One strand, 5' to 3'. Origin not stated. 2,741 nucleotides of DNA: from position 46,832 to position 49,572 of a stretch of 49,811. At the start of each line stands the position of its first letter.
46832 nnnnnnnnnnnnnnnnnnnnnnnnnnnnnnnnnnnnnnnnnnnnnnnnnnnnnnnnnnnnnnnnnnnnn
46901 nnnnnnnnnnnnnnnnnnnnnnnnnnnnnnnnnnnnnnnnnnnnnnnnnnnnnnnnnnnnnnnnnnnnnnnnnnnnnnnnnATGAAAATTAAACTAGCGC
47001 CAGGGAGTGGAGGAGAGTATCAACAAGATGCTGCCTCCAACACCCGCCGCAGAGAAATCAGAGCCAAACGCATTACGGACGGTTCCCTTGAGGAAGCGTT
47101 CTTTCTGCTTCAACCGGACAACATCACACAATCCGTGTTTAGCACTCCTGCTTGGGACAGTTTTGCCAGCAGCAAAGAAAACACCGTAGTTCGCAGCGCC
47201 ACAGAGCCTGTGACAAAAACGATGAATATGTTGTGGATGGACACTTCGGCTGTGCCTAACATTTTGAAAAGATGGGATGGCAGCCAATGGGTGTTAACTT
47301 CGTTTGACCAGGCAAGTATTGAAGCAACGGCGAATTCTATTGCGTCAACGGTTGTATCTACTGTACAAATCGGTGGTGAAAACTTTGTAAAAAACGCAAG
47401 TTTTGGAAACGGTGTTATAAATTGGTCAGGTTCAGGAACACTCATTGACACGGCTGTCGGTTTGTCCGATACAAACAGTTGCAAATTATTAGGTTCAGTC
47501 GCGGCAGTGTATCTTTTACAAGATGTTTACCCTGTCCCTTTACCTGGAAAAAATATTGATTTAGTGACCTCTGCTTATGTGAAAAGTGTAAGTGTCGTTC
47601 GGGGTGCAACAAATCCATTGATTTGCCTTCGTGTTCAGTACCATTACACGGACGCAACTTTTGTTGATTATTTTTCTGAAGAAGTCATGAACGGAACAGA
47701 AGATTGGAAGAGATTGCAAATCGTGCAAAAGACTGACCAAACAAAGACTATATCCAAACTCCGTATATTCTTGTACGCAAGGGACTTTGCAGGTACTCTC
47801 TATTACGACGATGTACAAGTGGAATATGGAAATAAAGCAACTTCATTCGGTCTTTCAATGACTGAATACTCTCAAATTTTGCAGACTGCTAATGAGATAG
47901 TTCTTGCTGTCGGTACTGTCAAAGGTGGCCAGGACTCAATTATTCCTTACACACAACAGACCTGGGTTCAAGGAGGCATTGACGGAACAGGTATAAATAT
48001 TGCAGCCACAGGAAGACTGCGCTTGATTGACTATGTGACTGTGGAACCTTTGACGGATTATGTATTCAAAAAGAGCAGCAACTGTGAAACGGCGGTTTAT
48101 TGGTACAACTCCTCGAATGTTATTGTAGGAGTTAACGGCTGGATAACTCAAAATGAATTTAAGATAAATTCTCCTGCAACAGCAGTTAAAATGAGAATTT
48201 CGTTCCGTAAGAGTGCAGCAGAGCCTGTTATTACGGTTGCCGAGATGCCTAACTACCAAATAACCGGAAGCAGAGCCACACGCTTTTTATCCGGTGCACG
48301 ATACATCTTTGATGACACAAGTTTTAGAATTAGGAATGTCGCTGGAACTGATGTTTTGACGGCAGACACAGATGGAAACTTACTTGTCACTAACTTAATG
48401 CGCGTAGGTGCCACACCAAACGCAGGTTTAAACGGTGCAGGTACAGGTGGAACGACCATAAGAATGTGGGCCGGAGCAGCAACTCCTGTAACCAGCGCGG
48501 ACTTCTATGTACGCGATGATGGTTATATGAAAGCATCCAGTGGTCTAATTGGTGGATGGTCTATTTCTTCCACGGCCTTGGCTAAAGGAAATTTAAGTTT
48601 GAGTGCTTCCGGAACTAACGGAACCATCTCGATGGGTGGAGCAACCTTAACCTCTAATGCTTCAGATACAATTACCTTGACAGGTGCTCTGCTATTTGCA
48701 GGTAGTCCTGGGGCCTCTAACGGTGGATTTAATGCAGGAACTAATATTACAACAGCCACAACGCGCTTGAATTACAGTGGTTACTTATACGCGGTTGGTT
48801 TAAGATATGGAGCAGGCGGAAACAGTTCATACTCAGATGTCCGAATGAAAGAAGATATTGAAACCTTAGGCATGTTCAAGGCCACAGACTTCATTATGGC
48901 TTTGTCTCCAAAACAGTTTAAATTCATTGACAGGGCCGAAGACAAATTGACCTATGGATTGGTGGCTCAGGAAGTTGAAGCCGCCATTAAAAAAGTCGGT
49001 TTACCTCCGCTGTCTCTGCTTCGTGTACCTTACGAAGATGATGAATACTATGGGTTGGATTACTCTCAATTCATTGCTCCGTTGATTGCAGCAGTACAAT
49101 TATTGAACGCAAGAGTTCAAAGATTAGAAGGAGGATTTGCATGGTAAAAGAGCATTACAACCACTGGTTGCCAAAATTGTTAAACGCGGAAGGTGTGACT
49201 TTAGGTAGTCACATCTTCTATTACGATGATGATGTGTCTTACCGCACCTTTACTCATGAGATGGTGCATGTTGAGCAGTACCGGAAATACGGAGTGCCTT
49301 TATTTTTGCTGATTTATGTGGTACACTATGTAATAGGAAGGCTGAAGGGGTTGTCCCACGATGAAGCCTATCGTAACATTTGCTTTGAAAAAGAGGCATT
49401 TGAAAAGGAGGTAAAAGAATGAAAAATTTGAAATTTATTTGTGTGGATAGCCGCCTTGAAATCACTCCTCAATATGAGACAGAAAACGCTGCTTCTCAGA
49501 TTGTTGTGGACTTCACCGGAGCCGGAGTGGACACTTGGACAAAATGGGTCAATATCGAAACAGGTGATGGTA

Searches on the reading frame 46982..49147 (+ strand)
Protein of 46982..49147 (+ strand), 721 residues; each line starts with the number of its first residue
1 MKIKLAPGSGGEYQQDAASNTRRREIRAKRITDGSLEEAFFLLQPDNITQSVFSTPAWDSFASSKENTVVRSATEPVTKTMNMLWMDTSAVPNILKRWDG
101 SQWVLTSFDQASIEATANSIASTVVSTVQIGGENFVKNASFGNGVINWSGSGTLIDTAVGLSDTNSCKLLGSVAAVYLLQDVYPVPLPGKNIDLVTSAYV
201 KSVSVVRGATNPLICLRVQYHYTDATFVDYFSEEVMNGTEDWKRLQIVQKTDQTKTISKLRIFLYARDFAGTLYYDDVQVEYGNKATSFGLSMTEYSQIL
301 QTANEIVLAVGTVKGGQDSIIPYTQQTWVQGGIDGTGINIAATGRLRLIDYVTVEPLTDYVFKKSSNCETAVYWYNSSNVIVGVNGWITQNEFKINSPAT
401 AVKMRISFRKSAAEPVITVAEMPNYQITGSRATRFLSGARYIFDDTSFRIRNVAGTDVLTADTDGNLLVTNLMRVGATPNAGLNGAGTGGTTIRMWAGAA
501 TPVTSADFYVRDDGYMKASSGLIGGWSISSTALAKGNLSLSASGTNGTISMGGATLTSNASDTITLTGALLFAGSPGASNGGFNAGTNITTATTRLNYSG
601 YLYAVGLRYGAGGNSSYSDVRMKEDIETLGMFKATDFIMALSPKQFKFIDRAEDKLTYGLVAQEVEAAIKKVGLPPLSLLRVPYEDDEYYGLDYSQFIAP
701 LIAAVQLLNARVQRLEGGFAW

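Call 12: search_protein_families(library=pfam, max_evalue=0.01, proteins=[window:46982-49147:+])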
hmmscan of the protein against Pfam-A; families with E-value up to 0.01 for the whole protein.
window:46982-49147:+ (721 aa): 1 family
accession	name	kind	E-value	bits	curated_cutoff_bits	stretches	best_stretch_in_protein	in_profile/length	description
PF13884.11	Peptidase_S74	-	3.3e-10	40.5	22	1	618-673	1-57/58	Chaperone of endosialidase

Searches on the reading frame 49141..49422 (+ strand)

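Call 13: search_protein_families(library=pfam, max_evalue=0.01, proteins=[window:49141-49422:+])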
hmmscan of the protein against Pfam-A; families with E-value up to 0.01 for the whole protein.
window:49141-49422:+ (93 aa): 1 family
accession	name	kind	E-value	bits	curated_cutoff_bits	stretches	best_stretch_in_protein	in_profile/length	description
PF13699.11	eCIS_core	-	0.0015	19.1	22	1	14-49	36-77/79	eCIS core domain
